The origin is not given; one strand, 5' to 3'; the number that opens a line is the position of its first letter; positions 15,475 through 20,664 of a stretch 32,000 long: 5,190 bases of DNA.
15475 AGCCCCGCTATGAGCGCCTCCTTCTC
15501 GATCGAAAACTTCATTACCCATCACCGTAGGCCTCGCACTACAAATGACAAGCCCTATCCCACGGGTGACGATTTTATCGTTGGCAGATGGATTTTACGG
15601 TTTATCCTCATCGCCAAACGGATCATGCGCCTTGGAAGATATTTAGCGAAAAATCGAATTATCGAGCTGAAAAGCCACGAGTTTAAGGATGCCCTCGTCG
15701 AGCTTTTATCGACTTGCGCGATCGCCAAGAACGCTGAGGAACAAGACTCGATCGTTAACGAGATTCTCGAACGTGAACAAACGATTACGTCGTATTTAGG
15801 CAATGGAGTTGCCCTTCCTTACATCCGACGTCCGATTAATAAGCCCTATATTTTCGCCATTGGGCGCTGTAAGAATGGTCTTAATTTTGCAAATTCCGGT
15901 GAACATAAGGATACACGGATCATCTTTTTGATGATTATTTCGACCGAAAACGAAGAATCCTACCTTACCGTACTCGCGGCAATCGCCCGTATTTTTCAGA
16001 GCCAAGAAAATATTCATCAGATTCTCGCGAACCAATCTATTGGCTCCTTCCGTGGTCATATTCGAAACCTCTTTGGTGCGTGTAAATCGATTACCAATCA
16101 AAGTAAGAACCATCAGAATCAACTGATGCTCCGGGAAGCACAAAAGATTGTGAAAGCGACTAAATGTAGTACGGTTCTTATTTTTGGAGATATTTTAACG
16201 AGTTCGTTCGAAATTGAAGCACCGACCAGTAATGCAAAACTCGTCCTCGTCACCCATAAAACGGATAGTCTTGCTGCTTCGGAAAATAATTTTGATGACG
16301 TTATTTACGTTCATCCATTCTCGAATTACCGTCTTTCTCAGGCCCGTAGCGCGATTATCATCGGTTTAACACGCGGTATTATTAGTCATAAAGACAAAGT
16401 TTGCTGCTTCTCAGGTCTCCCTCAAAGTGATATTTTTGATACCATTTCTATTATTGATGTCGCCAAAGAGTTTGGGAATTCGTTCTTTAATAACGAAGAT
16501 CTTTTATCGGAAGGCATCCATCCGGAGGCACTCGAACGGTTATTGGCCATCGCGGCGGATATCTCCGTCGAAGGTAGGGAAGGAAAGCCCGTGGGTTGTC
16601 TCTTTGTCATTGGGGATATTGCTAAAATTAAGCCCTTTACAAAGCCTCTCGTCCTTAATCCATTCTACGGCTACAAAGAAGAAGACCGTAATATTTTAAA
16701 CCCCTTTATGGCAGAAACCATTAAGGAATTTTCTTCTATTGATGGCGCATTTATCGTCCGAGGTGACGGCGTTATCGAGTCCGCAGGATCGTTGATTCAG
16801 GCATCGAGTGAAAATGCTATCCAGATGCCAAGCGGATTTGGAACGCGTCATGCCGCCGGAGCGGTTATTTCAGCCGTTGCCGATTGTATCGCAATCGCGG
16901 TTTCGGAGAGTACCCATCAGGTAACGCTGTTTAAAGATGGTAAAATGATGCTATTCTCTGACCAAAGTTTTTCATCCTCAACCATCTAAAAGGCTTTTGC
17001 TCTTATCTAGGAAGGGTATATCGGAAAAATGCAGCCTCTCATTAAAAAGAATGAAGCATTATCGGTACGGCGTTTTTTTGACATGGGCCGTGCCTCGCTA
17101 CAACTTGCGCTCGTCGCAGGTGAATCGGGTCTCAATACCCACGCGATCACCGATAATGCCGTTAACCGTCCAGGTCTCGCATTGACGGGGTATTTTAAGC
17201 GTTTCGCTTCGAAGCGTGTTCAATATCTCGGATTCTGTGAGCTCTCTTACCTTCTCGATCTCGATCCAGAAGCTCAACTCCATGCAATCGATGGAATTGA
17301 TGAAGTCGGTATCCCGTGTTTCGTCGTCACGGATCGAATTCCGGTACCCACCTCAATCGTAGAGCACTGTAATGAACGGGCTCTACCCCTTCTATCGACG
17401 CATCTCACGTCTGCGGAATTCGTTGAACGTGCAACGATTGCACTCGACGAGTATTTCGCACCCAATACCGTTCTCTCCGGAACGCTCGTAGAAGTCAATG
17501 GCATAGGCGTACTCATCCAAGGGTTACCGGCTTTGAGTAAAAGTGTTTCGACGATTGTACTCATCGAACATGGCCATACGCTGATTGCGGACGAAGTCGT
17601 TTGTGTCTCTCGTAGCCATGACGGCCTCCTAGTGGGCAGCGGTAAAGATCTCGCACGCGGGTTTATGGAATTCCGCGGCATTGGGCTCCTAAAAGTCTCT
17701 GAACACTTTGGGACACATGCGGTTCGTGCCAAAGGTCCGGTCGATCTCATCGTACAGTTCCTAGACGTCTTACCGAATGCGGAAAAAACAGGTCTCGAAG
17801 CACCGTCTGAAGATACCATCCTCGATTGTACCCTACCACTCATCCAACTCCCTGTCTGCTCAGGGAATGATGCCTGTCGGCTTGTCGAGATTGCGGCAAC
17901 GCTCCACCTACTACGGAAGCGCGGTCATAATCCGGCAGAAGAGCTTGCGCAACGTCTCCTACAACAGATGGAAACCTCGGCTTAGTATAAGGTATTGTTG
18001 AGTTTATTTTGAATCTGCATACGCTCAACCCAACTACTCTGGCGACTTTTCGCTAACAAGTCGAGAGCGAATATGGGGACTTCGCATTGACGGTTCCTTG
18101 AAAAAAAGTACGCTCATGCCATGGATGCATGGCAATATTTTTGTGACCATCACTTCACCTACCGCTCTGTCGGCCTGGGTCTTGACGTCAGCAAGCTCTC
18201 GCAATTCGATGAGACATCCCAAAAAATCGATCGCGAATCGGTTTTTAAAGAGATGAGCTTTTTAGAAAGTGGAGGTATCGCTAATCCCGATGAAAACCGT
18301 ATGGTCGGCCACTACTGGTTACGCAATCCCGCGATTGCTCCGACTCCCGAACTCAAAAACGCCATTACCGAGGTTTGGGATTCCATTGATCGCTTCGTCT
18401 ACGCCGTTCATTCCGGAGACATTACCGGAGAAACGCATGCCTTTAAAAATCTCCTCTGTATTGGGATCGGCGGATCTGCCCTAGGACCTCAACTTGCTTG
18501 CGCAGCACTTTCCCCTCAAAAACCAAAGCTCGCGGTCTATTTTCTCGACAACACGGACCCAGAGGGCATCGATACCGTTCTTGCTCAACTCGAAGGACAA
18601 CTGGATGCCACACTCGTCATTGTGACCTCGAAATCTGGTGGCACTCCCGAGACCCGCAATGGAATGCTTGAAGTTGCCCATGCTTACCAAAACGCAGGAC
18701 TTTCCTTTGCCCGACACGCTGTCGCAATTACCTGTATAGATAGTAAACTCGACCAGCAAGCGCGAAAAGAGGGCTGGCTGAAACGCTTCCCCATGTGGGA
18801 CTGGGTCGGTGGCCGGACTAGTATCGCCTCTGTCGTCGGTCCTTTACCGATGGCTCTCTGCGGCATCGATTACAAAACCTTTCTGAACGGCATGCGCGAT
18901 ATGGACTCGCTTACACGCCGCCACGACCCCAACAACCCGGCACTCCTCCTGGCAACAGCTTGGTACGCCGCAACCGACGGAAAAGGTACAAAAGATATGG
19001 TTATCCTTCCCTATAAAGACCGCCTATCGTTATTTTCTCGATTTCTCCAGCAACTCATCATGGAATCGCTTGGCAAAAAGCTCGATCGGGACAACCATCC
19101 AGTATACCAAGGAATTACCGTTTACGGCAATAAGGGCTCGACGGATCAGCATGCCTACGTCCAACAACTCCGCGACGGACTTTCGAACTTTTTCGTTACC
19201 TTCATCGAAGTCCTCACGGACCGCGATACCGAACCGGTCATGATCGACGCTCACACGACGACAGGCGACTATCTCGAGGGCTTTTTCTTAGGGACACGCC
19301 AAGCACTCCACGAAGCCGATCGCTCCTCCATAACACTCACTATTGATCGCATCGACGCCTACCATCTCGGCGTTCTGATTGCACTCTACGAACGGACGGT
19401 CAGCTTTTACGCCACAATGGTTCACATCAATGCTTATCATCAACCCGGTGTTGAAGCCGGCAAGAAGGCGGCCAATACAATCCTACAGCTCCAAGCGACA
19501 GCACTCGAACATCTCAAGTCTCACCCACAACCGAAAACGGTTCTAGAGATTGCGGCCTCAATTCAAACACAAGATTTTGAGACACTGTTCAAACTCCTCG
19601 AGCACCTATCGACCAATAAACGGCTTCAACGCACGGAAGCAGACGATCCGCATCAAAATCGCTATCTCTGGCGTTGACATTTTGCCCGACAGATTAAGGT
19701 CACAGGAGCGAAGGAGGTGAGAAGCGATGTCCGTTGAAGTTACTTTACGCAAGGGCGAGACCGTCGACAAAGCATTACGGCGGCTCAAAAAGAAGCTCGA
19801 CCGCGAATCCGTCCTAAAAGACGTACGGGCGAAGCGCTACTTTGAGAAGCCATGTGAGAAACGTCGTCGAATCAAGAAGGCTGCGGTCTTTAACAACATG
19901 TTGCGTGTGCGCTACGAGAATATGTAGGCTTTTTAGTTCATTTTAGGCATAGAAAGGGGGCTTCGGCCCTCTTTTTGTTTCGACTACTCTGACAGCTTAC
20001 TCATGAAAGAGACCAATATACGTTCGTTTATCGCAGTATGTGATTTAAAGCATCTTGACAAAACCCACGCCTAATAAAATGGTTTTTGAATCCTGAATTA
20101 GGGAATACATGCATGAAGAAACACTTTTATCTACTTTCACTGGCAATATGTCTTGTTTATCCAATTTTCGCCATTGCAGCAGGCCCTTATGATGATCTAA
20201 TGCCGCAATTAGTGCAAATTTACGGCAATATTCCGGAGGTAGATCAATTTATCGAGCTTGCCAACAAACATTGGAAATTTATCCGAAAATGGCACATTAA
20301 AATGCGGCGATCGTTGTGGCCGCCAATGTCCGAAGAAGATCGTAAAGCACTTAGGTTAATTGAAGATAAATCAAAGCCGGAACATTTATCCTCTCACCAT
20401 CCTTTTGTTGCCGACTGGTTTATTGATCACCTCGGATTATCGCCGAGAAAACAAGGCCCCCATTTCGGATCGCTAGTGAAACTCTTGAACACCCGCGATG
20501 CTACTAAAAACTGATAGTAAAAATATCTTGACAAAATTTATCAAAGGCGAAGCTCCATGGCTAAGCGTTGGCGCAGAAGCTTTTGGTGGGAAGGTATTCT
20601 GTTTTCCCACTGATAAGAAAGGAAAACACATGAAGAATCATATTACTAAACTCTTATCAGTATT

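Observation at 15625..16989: Diadenylate cyclase fused to an EIIA(Ntr)-like domain whose phospho-acceptor His is Tyr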

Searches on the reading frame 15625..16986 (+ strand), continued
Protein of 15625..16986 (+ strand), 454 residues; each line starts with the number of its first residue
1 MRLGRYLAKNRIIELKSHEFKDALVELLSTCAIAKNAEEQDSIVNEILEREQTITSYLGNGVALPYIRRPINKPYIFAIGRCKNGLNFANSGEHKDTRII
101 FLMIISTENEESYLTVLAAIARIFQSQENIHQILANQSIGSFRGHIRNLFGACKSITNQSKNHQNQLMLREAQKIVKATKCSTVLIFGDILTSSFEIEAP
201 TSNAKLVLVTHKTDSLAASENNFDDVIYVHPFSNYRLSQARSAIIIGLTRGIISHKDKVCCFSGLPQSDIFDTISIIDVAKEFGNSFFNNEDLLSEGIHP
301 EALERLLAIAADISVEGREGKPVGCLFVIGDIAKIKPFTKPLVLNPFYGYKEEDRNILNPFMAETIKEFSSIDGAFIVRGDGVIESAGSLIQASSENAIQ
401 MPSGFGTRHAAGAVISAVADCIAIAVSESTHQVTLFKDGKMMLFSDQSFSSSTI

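Call 63: find_encoding_contigs(protein=P0040, flank=8000, max_places=1)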
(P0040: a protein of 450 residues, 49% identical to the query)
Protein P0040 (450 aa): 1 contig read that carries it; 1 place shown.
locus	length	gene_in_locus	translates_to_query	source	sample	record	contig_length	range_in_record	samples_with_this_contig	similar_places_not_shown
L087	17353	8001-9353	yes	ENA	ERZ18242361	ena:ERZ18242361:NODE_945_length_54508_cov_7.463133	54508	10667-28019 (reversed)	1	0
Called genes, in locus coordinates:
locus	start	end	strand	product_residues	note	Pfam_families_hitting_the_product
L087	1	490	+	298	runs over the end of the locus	PF00892:EamA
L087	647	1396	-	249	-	PF01755:Glyco_transf_25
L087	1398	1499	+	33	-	-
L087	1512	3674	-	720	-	PF01138:RNase_PH, PF03725:RNase_PH_C, PF03726:PNPase, PF01138:RNase_PH, PF00013:KH_1, PF00575:S1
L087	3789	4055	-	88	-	PF00312:Ribosomal_S15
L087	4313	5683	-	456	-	PF00749:tRNA-synt_1c, PF19269:Anticodon_2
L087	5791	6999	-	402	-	PF13439:Glyco_transf_4 (weak), PF13579:Glyco_trans_4_4 (weak), PF00534:Glycos_transf_1, PF13692:Glyco_trans_1_4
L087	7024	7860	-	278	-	PF00550:PP-binding (weak), PF07977:FabA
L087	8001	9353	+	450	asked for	PF00359:PTS_EIIA_2, PF21755:DacZ_P, PF02457:DAC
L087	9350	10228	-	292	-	-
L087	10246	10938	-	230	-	PF00149:Metallophos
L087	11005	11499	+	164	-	-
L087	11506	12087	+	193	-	PF01121:CoaE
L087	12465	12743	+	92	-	-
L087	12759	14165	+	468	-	PF00133:tRNA-synt_1 (faint), PF01406:tRNA-synt_1e, PF01921:tRNA-synt_1f (faint), PF09334:tRNA-synt_1g (faint)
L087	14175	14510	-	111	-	-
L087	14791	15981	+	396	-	PF00009:GTP_EFTU, PF03144:GTP_EFTU_D2, PF03143:GTP_EFTU_D3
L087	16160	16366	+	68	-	PF00584:SecE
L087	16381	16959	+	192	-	PF02357:NusG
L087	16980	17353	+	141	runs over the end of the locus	PF03946:Ribosomal_L11_N, PF00298:Ribosomal_L11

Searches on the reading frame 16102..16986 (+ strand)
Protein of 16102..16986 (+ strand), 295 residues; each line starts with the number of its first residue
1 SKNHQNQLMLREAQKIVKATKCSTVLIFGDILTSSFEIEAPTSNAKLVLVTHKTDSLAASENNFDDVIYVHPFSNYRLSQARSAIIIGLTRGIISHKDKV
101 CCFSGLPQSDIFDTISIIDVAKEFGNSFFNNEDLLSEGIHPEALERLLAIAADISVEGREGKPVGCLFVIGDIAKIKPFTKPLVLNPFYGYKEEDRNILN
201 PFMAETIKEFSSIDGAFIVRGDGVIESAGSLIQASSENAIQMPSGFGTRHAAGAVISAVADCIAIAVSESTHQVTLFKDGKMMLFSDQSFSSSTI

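Call 27: search_protein_representatives(protein=window:16102-16986:+)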
Query: 295 residues. Proteins with E-value up to 0.001 (for the whole library): 1202; up to 1e-10: 782; up to 1e-30: 242. The best 150 are listed.
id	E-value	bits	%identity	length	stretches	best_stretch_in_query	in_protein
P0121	4.3e-89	314.6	51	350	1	4-290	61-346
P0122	3.3e-85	301.8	48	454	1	2-291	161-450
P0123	4.3e-83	294.9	52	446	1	4-283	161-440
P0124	1.2e-77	277.1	46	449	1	6-293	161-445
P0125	1.2e-76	273.8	45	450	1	7-286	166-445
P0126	8.7e-76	271.0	44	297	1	4-293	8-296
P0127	9.2e-76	270.9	50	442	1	5-284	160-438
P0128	2.8e-73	262.7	45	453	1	9-289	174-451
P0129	1.0e-72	260.9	45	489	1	12-291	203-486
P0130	6.2e-72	258.3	45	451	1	7-290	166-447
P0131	1.1e-71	257.5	45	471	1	3-283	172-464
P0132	5.3e-71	255.3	47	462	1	4-288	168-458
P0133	2.5e-70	253.0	44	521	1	5-291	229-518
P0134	2.0e-68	246.8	43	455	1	12-288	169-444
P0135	1.3e-65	237.6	42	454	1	6-289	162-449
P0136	2.4e-60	220.4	39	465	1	9-284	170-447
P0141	1.6e-56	207.8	40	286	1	2-283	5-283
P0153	1.5e-51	191.5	39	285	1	15-284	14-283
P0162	7.6e-50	185.9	37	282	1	11-283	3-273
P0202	5.7e-45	169.9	34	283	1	7-284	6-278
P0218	1.2e-43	165.5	39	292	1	45-283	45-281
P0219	1.7e-43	165.1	34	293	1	6-287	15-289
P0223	1.0e-42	162.5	42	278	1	66-287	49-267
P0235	7.1e-41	156.5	35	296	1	6-283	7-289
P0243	3.1e-40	154.4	37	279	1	10-282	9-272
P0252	2.2e-39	151.6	36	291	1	45-284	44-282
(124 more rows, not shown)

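Call 55: search_protein_families(library=ncbifam, proteins=[P0141, P0153, P0162, P0202, P0223, P0243, P0218, P0252, P0235, P0219], max_evalue=1e-10)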
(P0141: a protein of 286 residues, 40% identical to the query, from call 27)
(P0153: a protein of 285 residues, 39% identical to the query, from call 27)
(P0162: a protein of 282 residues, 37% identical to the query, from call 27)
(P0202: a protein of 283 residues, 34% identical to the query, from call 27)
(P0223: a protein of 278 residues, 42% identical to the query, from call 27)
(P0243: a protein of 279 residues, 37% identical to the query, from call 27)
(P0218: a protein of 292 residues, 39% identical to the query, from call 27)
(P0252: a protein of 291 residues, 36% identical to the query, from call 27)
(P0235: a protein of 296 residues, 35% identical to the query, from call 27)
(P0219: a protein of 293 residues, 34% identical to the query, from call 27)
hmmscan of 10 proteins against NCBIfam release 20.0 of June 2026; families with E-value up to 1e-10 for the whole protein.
P0141 (286 aa): 1 family
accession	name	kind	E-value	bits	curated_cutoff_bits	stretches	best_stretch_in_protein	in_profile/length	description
NF041371.1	Diadnylcyc_Halo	equivalog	3.1e-16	59.5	430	1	140-282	122-261/270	diadenylate cyclase DacZ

P0153 (285 aa): 1 family
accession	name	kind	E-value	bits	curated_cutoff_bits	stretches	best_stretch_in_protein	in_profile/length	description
NF041371.1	Diadnylcyc_Halo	equivalog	8.1e-35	120.5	430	1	63-285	50-265/270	diadenylate cyclase DacZ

P0162 (282 aa): 1 family
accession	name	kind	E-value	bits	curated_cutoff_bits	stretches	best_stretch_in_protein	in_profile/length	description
NF041371.1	Diadnylcyc_Halo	equivalog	3.5e-28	98.7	430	1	55-275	50-264/270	diadenylate cyclase DacZ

P0202 (283 aa): 1 family
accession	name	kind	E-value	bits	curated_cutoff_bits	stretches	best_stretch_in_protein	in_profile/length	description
NF041371.1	Diadnylcyc_Halo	equivalog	7.9e-45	153.3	430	1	21-281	15-266/270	diadenylate cyclase DacZ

P0223 (278 aa): 1 family
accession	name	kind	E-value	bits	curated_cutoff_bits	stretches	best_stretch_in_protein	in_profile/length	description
NF041371.1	Diadnylcyc_Halo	equivalog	1.3e-39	136.2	430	1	44-267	47-266/270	diadenylate cyclase DacZ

P0243 (279 aa): 3 families
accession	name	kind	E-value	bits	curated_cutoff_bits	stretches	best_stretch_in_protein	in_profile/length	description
NF041371.1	Diadnylcyc_Halo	equivalog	5e-40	137.5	430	1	56-277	44-266/270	diadenylate cyclase DacZ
TIGR00159.1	TIGR00159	equivalog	1.2e-12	47.6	188.8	1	205-272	168-233/254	diadenylate cyclase CdaA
NF038327.1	c-di-AMP_CdaM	exception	6e-12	45.5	225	1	199-273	102-175/196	diadenylate cyclase CdaM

P0218 (292 aa): 2 families
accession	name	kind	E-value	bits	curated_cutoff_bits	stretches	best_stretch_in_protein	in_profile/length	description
NF041371.1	Diadnylcyc_Halo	equivalog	9.9e-44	149.7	430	1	19-287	13-268/270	diadenylate cyclase DacZ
TIGR00159.1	TIGR00159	equivalog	7.1e-11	41.9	188.8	0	213-279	169-232/254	diadenylate cyclase CdaA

P0252 (291 aa): 2 families
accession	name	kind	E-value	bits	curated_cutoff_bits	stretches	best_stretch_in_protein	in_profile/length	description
NF041371.1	Diadnylcyc_Halo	equivalog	2.3e-44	151.8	430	1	19-287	13-268/270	diadenylate cyclase DacZ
TIGR00159.1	TIGR00159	equivalog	3.8e-11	42.8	188.8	1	211-288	167-241/254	diadenylate cyclase CdaA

P0235 (296 aa): 2 families
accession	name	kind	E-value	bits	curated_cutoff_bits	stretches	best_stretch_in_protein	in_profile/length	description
NF041371.1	Diadnylcyc_Halo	equivalog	1.1e-38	133.2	430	1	47-293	35-266/270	diadenylate cyclase DacZ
TIGR00159.1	TIGR00159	equivalog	3.1e-12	46.4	188.8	1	217-290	165-235/254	diadenylate cyclase CdaA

P0219 (293 aa): 1 family
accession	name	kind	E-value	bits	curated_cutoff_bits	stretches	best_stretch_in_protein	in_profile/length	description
NF041371.1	Diadnylcyc_Halo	equivalog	6.9e-21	74.8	430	1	69-285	50-262/270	diadenylate cyclase DacZ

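Call 64: find_encoding_contigs(protein=P0136, flank=8000, max_places=1)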
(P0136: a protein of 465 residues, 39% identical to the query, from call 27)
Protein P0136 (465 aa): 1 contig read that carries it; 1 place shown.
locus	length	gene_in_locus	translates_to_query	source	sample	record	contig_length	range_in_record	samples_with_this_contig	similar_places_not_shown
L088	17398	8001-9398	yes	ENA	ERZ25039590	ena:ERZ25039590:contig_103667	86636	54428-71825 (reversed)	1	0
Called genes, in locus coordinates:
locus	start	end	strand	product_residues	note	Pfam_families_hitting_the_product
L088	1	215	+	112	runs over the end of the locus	-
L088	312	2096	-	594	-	-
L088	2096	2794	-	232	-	PF03886:ABC_trans_aux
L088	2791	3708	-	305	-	PF02470:MlaD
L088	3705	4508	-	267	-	PF00005:ABC_tran, PF13304:AAA_21 (weak)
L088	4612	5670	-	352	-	PF02405:MlaE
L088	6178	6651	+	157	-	-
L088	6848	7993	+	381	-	PF01553:Acyltransferase, PF19277:GPAT_C (weak)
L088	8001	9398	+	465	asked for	PF00359:PTS_EIIA_2, PF21755:DacZ_P, PF02457:DAC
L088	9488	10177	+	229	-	-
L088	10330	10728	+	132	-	PF04480:DUF559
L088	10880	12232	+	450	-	PF00342:PGI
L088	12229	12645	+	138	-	PF01894:YjbQ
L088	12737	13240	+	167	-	PF02481:DNA_processg_A (faint), PF18306:LDcluster4, PF03641:Lysine_decarbox (weak)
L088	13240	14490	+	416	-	PF04055:Radical_SAM, PF06969:HemN_C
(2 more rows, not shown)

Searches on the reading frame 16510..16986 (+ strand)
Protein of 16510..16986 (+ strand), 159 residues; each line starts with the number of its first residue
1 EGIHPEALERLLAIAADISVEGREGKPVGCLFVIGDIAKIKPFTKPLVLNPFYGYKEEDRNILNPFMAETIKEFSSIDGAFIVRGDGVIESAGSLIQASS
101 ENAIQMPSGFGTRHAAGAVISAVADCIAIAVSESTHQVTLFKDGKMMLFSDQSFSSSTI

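Call 71: search_dna_similar(query=window:16510-16986:+, collection=plasmids, mode=protein, max_evalue=0.001, max_rows=25)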
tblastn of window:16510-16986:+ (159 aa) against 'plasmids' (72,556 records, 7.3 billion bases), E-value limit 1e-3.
Records with a match: 8; places in all: 8; records where one place covers at least 80% of the query: 2.
Best place of each record, by identity: <60% 8.
By first word of the organism name: Haladaptatus 2; Picosynechococcus 1; Acetoanaerobium 1; Paenibacillus 1; Subdoligranulum 1; Acaryochloris 1; Rossellomorea 1.
By predicted mobility (MOB-suite, as given by PLSDB): non-mobilizable 6; mobilizable 2.
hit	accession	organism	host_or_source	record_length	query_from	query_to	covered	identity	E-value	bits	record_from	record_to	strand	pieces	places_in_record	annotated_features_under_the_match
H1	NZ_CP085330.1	Haladaptatus salinisoli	cell culture,saline soil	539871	5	148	91%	36.1%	5e-21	96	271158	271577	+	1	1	dacZ: diadenylate cyclase DacZ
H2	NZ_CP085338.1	Haladaptatus halobius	cell culture,saline soil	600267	12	148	86%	35.0%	9e-18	86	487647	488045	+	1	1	dacZ: diadenylate cyclase DacZ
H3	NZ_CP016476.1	Picosynechococcus sp. PCC 7003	cell culture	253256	28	144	74%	33.3%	7e-4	46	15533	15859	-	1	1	diadenylate cyclase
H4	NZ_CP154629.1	Acetoanaerobium noterae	cell culture,Sludge of a digestion ...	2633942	78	153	48%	43.4%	8e-5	49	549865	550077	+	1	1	none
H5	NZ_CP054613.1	Paenibacillus cellulosilyticus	cell culture,soil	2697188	78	147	44%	42.9%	3e-4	47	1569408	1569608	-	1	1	none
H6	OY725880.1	Subdoligranulum variabile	-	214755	78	153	48%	36.8%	4e-4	47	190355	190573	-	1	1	none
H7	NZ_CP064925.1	Acaryochloris marina S15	cell culture,surface of Pikea pinnata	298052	78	144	42%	39.7%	6e-4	46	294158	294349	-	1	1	cdaA: diadenylate cyclase CdaA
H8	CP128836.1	Rossellomorea sp. AcN35-11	-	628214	78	146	43%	37.7%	3e-4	47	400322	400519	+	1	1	cdaA: diadenylate cyclase CdaA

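Call 72: get_annotated_region(hit=H1, flank=1500)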
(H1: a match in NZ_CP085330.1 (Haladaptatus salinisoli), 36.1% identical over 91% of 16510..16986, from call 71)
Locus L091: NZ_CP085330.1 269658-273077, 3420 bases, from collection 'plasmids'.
description: Haladaptatus salinisoli strain PSR8 plasmid unnamed3, complete sequence
organism: Haladaptatus salinisoli (NCBI taxid 2884876)
taxonomy: Archaea; Euryarchaeota; Halobacteria; Halobacteriales; Haladaptataceae; Haladaptatus; Haladaptatus salinisoli
host: -; source: cell culture,saline soil; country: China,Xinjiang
typing (MOB-suite, as given by PLSDB): non-mobilizable
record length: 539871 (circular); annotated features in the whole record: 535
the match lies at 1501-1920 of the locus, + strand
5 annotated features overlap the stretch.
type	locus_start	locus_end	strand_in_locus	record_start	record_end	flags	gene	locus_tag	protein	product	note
CDS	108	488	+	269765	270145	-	-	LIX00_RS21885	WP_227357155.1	DUF1428 domain-containing protein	-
CDS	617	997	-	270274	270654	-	-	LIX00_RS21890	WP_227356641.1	nuclear transport factor 2 family protein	-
CDS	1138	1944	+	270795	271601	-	dacZ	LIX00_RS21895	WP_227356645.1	diadenylate cyclase DacZ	GO:0019932 - second-messenger-mediated signaling [Evidence IEA]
CDS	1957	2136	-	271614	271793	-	-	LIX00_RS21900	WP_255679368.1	DUF2061 domain-containing protein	-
CDS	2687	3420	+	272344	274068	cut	-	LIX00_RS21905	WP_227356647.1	L-lactate permease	-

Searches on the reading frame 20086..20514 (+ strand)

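Call 31: search_protein_families(library=pfam, proteins=[window:20086-20514:+], max_evalue=0.00001)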
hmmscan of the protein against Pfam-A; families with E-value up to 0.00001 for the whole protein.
window:20086-20514:+ (142 aa): 0 families

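Call 74: search_protein_families(library=pfam, proteins=[window:20086-20514:+], max_evalue=0.1)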
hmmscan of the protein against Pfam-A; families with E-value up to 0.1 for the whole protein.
window:20086-20514:+ (142 aa): 1 family
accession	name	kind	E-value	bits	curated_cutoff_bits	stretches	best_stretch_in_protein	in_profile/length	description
PF09803.14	Pet100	-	0.0083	16.8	24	1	64-95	29-60/73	Pet100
